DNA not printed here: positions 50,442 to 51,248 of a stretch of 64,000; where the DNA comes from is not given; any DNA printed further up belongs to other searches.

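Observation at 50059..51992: Opposite-strand four-gene operon (XRE regulator / membrane DEDDh exonuclease / membrane WYL protein / lipoprotein) inserted between tape-measure and M tail genes: candidate novel prophage defence or exclusion system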

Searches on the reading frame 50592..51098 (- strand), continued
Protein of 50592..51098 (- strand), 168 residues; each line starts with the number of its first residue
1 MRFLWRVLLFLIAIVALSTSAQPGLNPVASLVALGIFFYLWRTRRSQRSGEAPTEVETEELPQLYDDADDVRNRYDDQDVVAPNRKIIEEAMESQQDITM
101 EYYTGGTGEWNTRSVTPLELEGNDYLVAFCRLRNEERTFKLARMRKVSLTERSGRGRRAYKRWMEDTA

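Call 89: search_protein_families(library=padloc, proteins=[P0231, P0232, L182:3852-5252:+, P0266, P0257, P0228, L186:3980-4822:+, P0126, P0124], max_evalue=0.001)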
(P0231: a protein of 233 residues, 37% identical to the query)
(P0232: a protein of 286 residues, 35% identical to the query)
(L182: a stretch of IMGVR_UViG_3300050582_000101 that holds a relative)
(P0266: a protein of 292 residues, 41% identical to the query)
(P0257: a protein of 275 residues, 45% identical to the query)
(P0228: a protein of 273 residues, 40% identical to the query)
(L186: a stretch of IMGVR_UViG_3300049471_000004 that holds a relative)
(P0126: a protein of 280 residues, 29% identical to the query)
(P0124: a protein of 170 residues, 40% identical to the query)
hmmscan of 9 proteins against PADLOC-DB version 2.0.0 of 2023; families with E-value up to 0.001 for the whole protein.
P0231 (233 aa): 11 families
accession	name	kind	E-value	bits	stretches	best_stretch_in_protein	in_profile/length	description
PDLC01652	WYL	-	5.2e-15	54.1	1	149-230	8-79/162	"CAS-I,CAS-II,CAS-III,CAS-IV,CAS-V,CAS-VI; associated_signaling"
PDLC01457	WYL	-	8.8e-15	52.9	1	151-231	117-196/229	"CAS-I,CAS-II,CAS-III,CAS-IV,CAS-V,CAS-VI; associated_signaling"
PDLC03787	RTasWYL-YodC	-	1e-07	29.5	1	170-230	287-351/354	DRT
PDLC02859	DpdF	-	1.5e-07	28.2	1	78-146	2-61/545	DpdF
PDLC00642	ZorE2|ZorE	-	2.7e-07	28.3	1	56-142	185-265/283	HNH endonuclease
PDLC00645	ZorE2|ZorE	-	3.4e-07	27.6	1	61-142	187-259/375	HNH endonuclease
PDLC03656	mREase_IV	-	3.2e-06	25.1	1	107-138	225-256/277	Type IV methyl-directed restriction enzyme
PDLC00643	ZorE2|ZorE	-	1.1e-05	22.9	1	65-143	197-269/282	HNH endonuclease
PDLC01484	WYL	-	0.00032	17.9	1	172-232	225-288/437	"CAS-I,CAS-II,CAS-III,CAS-IV,CAS-V,CAS-VI; associated_signaling"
PDLC01510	WYL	-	0.00032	17.9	1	172-232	225-288/437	"CAS-I,CAS-II,CAS-III,CAS-IV,CAS-V,CAS-VI; associated_signaling"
PDLC04259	PDC-M01B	-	0.00094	17.2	0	102-198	101-198/277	-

P0232 (286 aa): 11 families
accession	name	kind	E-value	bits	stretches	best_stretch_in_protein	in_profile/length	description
PDLC01457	WYL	-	5.6e-17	60.1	1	201-284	111-196/229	"CAS-I,CAS-II,CAS-III,CAS-IV,CAS-V,CAS-VI; associated_signaling"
PDLC01652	WYL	-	3e-14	51.7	1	207-283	13-79/162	"CAS-I,CAS-II,CAS-III,CAS-IV,CAS-V,CAS-VI; associated_signaling"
PDLC00645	ZorE2|ZorE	-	9e-11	39.4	1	114-203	187-268/375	HNH endonuclease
PDLC00642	ZorE2|ZorE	-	1.4e-09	35.8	1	117-197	194-267/283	HNH endonuclease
PDLC03787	RTasWYL-YodC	-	1.6e-08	32.1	1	217-283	281-351/354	DRT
PDLC00643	ZorE2|ZorE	-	6.5e-08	30.2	1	119-197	198-271/282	HNH endonuclease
PDLC03656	mREase_IV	-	9.9e-07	26.7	1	155-191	221-257/277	Type IV methyl-directed restriction enzyme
PDLC02859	DpdF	-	2.3e-05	21.1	1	149-193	12-56/545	DpdF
PDLC03478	REase_II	-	8.4e-05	20.4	1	128-188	100-157/219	Type II restriction enzyme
PDLC03662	mREase_IV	-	0.00022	17.9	1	112-187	458-532/560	Type IV methyl-directed restriction enzyme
PDLC01046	WYL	-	0.00024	18.4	1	78-285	87-285/435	HTH-WYL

L182:3852-5252:+ (466 aa): 9 families
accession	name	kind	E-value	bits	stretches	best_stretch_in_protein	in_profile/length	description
PDLC01457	WYL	-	1.3e-14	52.4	1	385-453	128-196/229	"CAS-I,CAS-II,CAS-III,CAS-IV,CAS-V,CAS-VI; associated_signaling"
PDLC00642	ZorE2|ZorE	-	8.2e-12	43.1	1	306-371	191-258/283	HNH endonuclease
PDLC00645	ZorE2|ZorE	-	1.5e-08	32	1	311-385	192-266/375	HNH endonuclease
PDLC00643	ZorE2|ZorE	-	5.8e-08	30.4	1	283-371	166-261/282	HNH endonuclease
PDLC00644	ZorE2|ZorE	-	8.6e-08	30.2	1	281-378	145-245/267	HNH endonuclease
PDLC01652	WYL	-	4e-07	28.5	1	385-452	21-79/162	"CAS-I,CAS-II,CAS-III,CAS-IV,CAS-V,CAS-VI; associated_signaling"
PDLC02859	DpdF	-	9.7e-06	22.3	1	322-379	1-60/545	DpdF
PDLC03787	RTasWYL-YodC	-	1.2e-05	22.7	1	390-450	285-349/354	DRT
PDLC03656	mREase_IV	-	0.00039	18.2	1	322-375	198-259/277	Type IV methyl-directed restriction enzyme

P0266 (292 aa): 6 families
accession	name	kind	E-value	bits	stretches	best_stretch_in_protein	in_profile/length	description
PDLC01247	DEDDh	-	1.4e-30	104.7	1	39-193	3-138/139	"CAS-I,CAS-II,CAS-III,CAS-IV,CAS-V,CAS-VI; associated"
PDLC05027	PDC-S48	-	8.8e-29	98.8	1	37-231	7-200/411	-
PDLC05028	PDC-S48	-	7.1e-27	92.1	1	33-199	17-182/512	-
PDLC01457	WYL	-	3.3e-12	44.5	1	214-285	119-192/229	"CAS-I,CAS-II,CAS-III,CAS-IV,CAS-V,CAS-VI; associated_signaling"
PDLC03787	RTasWYL-YodC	-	1.2e-08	32.5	1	236-285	293-348/354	DRT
PDLC01652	WYL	-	6.6e-06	24.5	1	213-284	11-77/162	"CAS-I,CAS-II,CAS-III,CAS-IV,CAS-V,CAS-VI; associated_signaling"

P0257 (275 aa): 6 families
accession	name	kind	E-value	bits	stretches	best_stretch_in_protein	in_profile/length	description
PDLC05028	PDC-S48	-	3e-44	149.4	1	14-176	18-181/512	-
PDLC05027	PDC-S48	-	3.3e-41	139.7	1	19-178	9-170/411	-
PDLC01247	DEDDh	-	2.1e-35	120.4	1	18-171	2-138/139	"CAS-I,CAS-II,CAS-III,CAS-IV,CAS-V,CAS-VI; associated"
PDLC01457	WYL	-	2.5e-10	38.3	1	198-273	119-197/229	"CAS-I,CAS-II,CAS-III,CAS-IV,CAS-V,CAS-VI; associated_signaling"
PDLC01652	WYL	-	9.2e-09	33.8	1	196-268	9-78/162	"CAS-I,CAS-II,CAS-III,CAS-IV,CAS-V,CAS-VI; associated_signaling"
PDLC03787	RTasWYL-YodC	-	9.2e-06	23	1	213-271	285-351/354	DRT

P0228 (273 aa): 6 families
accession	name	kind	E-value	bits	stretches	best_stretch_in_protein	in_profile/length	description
PDLC05027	PDC-S48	-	4e-45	152.6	1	10-175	7-173/411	-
PDLC01247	DEDDh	-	1.2e-38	130.9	1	10-165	1-138/139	"CAS-I,CAS-II,CAS-III,CAS-IV,CAS-V,CAS-VI; associated"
PDLC05028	PDC-S48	-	3.1e-35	119.7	1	11-171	22-182/512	-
PDLC01457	WYL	-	8.7e-18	62.7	1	206-271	129-194/229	"CAS-I,CAS-II,CAS-III,CAS-IV,CAS-V,CAS-VI; associated_signaling"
PDLC01652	WYL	-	1.2e-11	43.2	1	205-268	21-75/162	"CAS-I,CAS-II,CAS-III,CAS-IV,CAS-V,CAS-VI; associated_signaling"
PDLC03787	RTasWYL-YodC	-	5.8e-11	40.1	1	201-271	284-350/354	DRT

L186:3980-4822:+ (280 aa): 6 families
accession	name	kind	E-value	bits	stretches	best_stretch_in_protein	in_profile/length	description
PDLC01247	DEDDh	-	2e-30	104.2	1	4-166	1-139/139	"CAS-I,CAS-II,CAS-III,CAS-IV,CAS-V,CAS-VI; associated"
PDLC05027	PDC-S48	-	1.5e-25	88.1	1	3-169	6-167/411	-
PDLC05028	PDC-S48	-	6.2e-16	56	1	1-163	18-174/512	-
PDLC01457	WYL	-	6.5e-11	40.3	1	211-269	128-186/229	"CAS-I,CAS-II,CAS-III,CAS-IV,CAS-V,CAS-VI; associated_signaling"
PDLC01652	WYL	-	2.4e-06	26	1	211-269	21-72/162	"CAS-I,CAS-II,CAS-III,CAS-IV,CAS-V,CAS-VI; associated_signaling"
PDLC03787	RTasWYL-YodC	-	1.2e-05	22.6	1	219-274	288-347/354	DRT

P0126 (280 aa): 5 families
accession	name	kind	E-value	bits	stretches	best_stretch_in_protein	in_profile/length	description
PDLC01457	WYL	-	1.1e-24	85.3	2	40-128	123-207/229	"CAS-I,CAS-II,CAS-III,CAS-IV,CAS-V,CAS-VI; associated_signaling"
PDLC01652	WYL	-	1.1e-20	72.5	2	188-269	16-90/162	"CAS-I,CAS-II,CAS-III,CAS-IV,CAS-V,CAS-VI; associated_signaling"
PDLC03787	RTasWYL-YodC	-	1.1e-07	29.4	1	80-109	321-350/354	DRT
PDLC01484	WYL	-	0.0007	16.9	0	57-136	227-310/437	"CAS-I,CAS-II,CAS-III,CAS-IV,CAS-V,CAS-VI; associated_signaling"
PDLC01510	WYL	-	0.0007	16.9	0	57-136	227-310/437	"CAS-I,CAS-II,CAS-III,CAS-IV,CAS-V,CAS-VI; associated_signaling"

P0124 (170 aa): 3 families
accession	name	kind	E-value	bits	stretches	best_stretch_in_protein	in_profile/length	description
PDLC01457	WYL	-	1.6e-10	39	1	77-139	129-193/229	"CAS-I,CAS-II,CAS-III,CAS-IV,CAS-V,CAS-VI; associated_signaling"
PDLC01652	WYL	-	3.6e-09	35.1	1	77-142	22-80/162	"CAS-I,CAS-II,CAS-III,CAS-IV,CAS-V,CAS-VI; associated_signaling"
PDLC03787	RTasWYL-YodC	-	3.9e-07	27.5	1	100-139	303-349/354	DRT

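Call 91: search_protein_families(library=pfam, proteins=[L182:2973-3416:+, L182:3426-3806:+, L182:5357-6787:-, L182:8168-8551:-, L182:8557-9975:-, L186:966-1547:+, L186:1469-2305:+, L186:2308-3336:+, L186:3333-3800:+, L186:6691-9681:-], max_evalue=0.001)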
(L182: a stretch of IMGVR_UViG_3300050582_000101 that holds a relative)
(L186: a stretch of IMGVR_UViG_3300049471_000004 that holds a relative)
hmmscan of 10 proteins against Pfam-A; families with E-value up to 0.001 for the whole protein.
L182:2973-3416:+ (147 aa): 5 families
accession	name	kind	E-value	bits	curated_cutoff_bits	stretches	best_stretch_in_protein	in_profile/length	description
PF01381.28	HTH_3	-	1.2e-17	64.1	23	1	25-79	1-55/55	Helix-turn-helix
PF13560.12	HTH_31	-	2.3e-11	44.2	27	1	22-77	3-59/64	Helix-turn-helix domain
PF12844.13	HTH_19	-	6.6e-10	39.2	30.2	1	23-75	2-54/64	Helix-turn-helix domain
PF13443.12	HTH_26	-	0.00017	22.2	22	1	25-76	2-54/63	Cro/C1-type HTH DNA-binding domain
PF13744.12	HTH_37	-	0.00028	21.1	27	1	20-78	18-77/80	Helix-turn-helix domain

L182:3426-3806:+ (126 aa): 0 families

L182:5357-6787:- (476 aa): 3 families
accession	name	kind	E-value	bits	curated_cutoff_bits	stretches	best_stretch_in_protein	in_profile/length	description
PF22022.2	Phage_int_M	-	9.5e-25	87.1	27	1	182-278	1-96/96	Phage integrase central domain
PF00589.27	Phage_integrase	-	1.6e-23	83.8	27.1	1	297-451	9-166/172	Phage integrase family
PF13356.12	Arm-DNA-bind_3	-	7.2e-16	58.5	27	1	95-174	1-77/83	Arm DNA-binding domain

L182:8168-8551:- (127 aa): 2 families
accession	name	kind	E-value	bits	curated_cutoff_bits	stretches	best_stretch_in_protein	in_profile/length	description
PF08291.16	Peptidase_M15_3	-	1e-20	74.3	23.2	1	7-113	2-108/108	Peptidase M15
PF05951.18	Peptidase_M15_2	-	0.00023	21.4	27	1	42-114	73-147/153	Bacterial protein of unknown function (DUF882)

L182:8557-9975:- (472 aa): 0 families

L186:966-1547:+ (193 aa): 0 families

L186:1469-2305:+ (278 aa): 1 family
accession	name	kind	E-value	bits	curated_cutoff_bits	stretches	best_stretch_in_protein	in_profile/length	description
PF05262.16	Borrelia_P83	-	0.00021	20.4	33.6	1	107-248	242-384/489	Borrelia P83/100 protein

L186:2308-3336:+ (342 aa): 1 family
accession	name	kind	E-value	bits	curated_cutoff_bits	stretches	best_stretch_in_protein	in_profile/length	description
PF03837.19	RecT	-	2.8e-26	92.7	24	1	39-215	2-180/198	RecT family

L186:3333-3800:+ (155 aa): 0 families

L186:6691-9681:- (996 aa): 1 family
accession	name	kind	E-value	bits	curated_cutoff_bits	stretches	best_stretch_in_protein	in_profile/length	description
PF04002.20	RadC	-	1.4e-08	35.1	22.1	1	19-81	53-116/121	RadC-like JAB domain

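Call 95: search_dna_similar(query=window:50592-51098:-, collection=phages, mode=protein, max_rows=15, max_evalue=0.001)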
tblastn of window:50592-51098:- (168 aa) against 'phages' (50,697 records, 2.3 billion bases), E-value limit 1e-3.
No match.

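Call 101: predict_structure(alignment_id=A4)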
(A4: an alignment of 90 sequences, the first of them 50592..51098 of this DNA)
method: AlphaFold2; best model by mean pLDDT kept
length: 168 residues; sequences in the alignment: 90
mean_pLDDT: 80.9   pTM: 0.56
mean pLDDT of the five models: 80.9, 80.5, 80.2, 79.4, 78.2
residues with pLDDT >= 90: 69; 70-90: 56; 50-70: 36; < 50: 7
segments of 3 or more residues with pLDDT < 50: none
pLDDT, mean of each block of 10 residues (from residue 1): 82 80 70 84 68 50 51 65 96 96 94 97 96 95 96 75 82
secondary structure, 60 per line:
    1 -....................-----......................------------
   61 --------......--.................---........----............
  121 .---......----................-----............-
elements in order: H2-21 H27-48 H69-74 H77-93 E97-104 E109-121 E125-130 E135-140 E144-150 H156-167

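Call 103: fold_search(model_id=the predicted structure, library=pdb)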
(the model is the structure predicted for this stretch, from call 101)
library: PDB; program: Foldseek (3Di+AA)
matches with E <= 10: 1348; with E <= 0.001: 26
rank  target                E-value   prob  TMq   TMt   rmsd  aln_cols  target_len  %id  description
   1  9fnd_Y                1.8e-06  1.00  0.42  0.23  20.3       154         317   21  Transcriptional activator PafBC bound to mycobacterial RNA polymerase (released 2025-02-12)
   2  7tb5                  5.0e-06  1.00  0.42  0.27   2.9        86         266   22  Structure of P. aeruginosa PA17 CapW (released 2022-01-19)
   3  7qfz_C                1.0e-05  1.00  0.40  0.24   2.4        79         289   28  BrxR, a WYL-domain containing transcriptional regulator (released 2022-05-18)
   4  7t8k_B                1.1e-05  1.00  0.38  0.24   3.3        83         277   20  BrxR from Acinetobacter BREX type I phage restriction system bound to DNA (released 2022-05-18)
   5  7qfz_G                1.5e-05  1.00  0.40  0.25   2.3        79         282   28  BrxR, a WYL-domain containing transcriptional regulator (released 2022-05-18)
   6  7qfz_H                2.1e-05  1.00  0.40  0.26   2.4        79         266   28  BrxR, a WYL-domain containing transcriptional regulator (released 2022-05-18)
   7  7qfz_A                2.1e-05  1.00  0.40  0.24   2.4        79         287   28  BrxR, a WYL-domain containing transcriptional regulator (released 2022-05-18)
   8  7qfz_B                2.2e-05  1.00  0.40  0.24   2.4        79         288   28  BrxR, a WYL-domain containing transcriptional regulator (released 2022-05-18)
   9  6sj9_A                2.9e-05  1.00  0.42  0.12   2.6        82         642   22  Proteasome accessory factor B/C (PafBC) of Arthrobacter aurescens (released 2019-10-16)
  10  7t8k_A                2.9e-05  1.00  0.43  0.26   3.1        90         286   19  BrxR from Acinetobacter BREX type I phage restriction system bound to DNA (released 2022-05-18)
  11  7qfz_D                3.4e-05  1.00  0.39  0.23   2.3        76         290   29  BrxR, a WYL-domain containing transcriptional regulator (released 2022-05-18)
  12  7qfz_E                5.0e-05  1.00  0.39  0.23   2.3        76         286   29  BrxR, a WYL-domain containing transcriptional regulator (released 2022-05-18)
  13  6sj9_B                6.4e-05  1.00  0.38  0.10   1.9        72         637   29  Proteasome accessory factor B/C (PafBC) of Arthrobacter aurescens (released 2019-10-16)
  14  7t8l_A                6.4e-05  1.00  0.43  0.26   2.9        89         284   18  BrxR from Acinetobacter BREX type I phage restriction system (released 2022-05-18)
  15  7t8l_B                6.8e-05  1.00  0.39  0.25   3.1        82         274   20  BrxR from Acinetobacter BREX type I phage restriction system (released 2022-05-18)
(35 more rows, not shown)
